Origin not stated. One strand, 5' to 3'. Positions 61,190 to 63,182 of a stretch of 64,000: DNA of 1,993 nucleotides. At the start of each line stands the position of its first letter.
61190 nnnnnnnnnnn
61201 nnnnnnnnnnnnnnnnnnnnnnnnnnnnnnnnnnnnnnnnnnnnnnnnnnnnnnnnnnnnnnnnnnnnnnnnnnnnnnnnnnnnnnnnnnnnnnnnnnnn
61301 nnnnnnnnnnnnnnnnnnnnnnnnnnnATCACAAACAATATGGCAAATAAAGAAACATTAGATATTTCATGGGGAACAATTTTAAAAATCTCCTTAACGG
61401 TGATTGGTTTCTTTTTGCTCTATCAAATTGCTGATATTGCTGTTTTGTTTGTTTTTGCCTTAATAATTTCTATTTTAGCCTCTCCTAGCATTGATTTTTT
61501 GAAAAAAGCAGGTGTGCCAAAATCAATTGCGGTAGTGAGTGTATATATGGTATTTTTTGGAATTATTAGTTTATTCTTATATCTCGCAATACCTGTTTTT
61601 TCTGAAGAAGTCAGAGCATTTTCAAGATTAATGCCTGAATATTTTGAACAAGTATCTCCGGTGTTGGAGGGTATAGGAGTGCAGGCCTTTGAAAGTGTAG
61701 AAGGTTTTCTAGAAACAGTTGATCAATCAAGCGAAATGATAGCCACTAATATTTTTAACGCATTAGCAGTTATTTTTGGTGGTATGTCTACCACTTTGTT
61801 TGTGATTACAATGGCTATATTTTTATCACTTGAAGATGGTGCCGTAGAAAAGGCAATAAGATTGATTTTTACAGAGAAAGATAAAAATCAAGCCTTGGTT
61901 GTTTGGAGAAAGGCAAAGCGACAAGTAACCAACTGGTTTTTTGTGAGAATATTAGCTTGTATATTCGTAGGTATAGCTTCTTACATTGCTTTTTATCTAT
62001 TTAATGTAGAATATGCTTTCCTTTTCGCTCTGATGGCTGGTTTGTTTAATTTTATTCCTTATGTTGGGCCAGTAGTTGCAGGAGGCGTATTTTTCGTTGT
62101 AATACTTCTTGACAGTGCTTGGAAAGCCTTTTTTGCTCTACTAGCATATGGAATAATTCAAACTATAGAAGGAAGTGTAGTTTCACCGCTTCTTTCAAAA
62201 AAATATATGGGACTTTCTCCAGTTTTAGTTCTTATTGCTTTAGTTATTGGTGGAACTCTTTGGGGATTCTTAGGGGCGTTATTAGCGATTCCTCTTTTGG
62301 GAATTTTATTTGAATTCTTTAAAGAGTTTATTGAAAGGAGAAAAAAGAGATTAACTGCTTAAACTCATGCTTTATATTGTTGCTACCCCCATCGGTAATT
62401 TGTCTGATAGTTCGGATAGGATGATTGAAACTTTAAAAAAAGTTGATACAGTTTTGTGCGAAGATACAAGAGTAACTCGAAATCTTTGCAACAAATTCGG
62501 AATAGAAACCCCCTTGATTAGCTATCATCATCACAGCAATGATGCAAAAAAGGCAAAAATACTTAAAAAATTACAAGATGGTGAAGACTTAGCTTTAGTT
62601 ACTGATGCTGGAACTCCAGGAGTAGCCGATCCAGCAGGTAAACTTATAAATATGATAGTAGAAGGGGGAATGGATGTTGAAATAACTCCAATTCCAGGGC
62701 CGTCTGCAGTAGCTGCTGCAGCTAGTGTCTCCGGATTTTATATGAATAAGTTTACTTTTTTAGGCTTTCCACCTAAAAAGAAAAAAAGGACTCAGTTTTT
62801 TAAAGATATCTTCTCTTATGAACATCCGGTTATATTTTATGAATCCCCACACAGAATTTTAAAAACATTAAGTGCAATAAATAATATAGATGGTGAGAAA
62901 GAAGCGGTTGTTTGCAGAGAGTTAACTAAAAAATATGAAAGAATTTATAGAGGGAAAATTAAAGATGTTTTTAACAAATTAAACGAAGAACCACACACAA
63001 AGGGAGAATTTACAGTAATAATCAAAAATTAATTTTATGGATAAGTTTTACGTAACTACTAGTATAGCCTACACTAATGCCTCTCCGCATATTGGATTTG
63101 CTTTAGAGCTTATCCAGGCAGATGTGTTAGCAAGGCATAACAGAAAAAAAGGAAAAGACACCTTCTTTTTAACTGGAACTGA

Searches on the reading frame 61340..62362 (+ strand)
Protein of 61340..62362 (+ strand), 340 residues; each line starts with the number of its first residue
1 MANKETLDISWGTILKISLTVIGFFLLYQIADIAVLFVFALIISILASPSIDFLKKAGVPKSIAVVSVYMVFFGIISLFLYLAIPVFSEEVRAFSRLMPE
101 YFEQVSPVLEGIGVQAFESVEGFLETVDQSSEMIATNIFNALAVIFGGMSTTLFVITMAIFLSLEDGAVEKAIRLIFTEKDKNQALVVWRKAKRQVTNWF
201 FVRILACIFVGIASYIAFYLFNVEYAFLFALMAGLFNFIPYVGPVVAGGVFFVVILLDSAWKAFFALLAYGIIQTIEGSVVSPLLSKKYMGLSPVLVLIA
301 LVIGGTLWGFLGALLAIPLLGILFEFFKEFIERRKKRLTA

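Call 60: search_protein_families(library=pfam, proteins=[window:61340-62362:+], max_evalue=0.0001)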
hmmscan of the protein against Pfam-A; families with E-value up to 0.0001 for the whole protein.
window:61340-62362:+ (340 aa): 1 family
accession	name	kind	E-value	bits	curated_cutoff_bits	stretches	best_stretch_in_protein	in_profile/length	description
PF01594.21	AI-2E_transport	-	4.2e-59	200.8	34.3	1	17-330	4-326/327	AI-2E family transporter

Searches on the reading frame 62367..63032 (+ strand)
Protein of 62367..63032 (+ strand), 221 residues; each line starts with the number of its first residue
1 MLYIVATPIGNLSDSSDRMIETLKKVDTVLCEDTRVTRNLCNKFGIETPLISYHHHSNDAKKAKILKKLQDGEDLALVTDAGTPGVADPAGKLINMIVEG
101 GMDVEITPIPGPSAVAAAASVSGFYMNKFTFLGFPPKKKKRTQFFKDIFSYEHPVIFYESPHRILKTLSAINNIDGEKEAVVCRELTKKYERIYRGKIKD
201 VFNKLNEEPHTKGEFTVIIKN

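Call 60: search_protein_families(library=pfam, proteins=[window:62367-63032:+], max_evalue=0.0001)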
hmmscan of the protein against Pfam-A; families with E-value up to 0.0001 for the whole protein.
window:62367-63032:+ (221 aa): 1 family
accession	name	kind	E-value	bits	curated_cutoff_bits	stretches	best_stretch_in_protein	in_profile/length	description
PF00590.25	TP_methylase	-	1e-28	101.2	27.8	1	1-200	1-210/212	Tetrapyrrole (Corrin/Porphyrin) Methylases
